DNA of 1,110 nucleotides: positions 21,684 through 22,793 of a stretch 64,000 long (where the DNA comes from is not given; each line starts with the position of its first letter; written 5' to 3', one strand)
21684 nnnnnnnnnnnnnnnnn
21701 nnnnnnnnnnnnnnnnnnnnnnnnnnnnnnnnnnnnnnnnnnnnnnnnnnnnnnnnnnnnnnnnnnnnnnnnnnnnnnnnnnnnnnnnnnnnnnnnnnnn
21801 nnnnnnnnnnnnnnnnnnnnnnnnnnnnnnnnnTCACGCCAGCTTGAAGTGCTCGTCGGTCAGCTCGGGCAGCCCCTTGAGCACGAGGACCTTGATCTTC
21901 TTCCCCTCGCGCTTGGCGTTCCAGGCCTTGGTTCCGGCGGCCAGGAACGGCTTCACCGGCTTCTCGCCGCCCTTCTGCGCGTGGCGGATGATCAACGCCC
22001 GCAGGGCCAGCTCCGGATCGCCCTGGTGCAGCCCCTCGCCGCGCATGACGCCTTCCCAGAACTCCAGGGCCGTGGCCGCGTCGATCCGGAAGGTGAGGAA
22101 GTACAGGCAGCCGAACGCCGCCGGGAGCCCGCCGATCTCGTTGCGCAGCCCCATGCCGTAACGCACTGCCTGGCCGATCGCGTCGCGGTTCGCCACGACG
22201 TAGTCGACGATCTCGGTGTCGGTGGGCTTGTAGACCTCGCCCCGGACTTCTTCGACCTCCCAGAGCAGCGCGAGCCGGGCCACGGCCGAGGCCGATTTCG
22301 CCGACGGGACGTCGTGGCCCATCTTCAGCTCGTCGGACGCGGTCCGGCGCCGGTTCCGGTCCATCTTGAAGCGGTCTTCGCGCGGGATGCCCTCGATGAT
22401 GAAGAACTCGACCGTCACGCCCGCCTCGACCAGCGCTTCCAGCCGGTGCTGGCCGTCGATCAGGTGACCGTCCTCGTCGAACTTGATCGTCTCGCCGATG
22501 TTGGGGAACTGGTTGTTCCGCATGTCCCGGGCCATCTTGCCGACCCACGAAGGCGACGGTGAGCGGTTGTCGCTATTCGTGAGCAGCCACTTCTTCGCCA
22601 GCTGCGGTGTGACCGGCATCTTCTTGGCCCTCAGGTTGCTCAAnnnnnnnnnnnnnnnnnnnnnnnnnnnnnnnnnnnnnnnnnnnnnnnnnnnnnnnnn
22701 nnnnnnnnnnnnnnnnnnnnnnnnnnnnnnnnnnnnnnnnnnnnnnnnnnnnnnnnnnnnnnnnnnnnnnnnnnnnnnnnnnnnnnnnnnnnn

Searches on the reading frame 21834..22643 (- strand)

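Call 32: search_protein_families(library=pfam, proteins=[window:21834-22643:-], max_evalue=0.01)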
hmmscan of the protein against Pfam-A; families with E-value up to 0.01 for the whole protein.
window:21834-22643:- (269 aa): 0 families

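Call 70: search_protein_families(library=phrogs, proteins=[window:21834-22643:-], max_evalue=0.001)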
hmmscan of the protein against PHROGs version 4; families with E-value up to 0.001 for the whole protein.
window:21834-22643:- (269 aa): 3 families
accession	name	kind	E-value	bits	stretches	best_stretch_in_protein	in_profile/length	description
phrog_5931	-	unknown function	1.3e-59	203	1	3-253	7-262/282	-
phrog_1033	-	DNA, RNA and nucleotide metabolism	0.00043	21.2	1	26-98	48-130/334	ParB-like partition protein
phrog_12305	-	DNA, RNA and nucleotide metabolism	0.00065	19.9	1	51-94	44-87/271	ParB-like partition protein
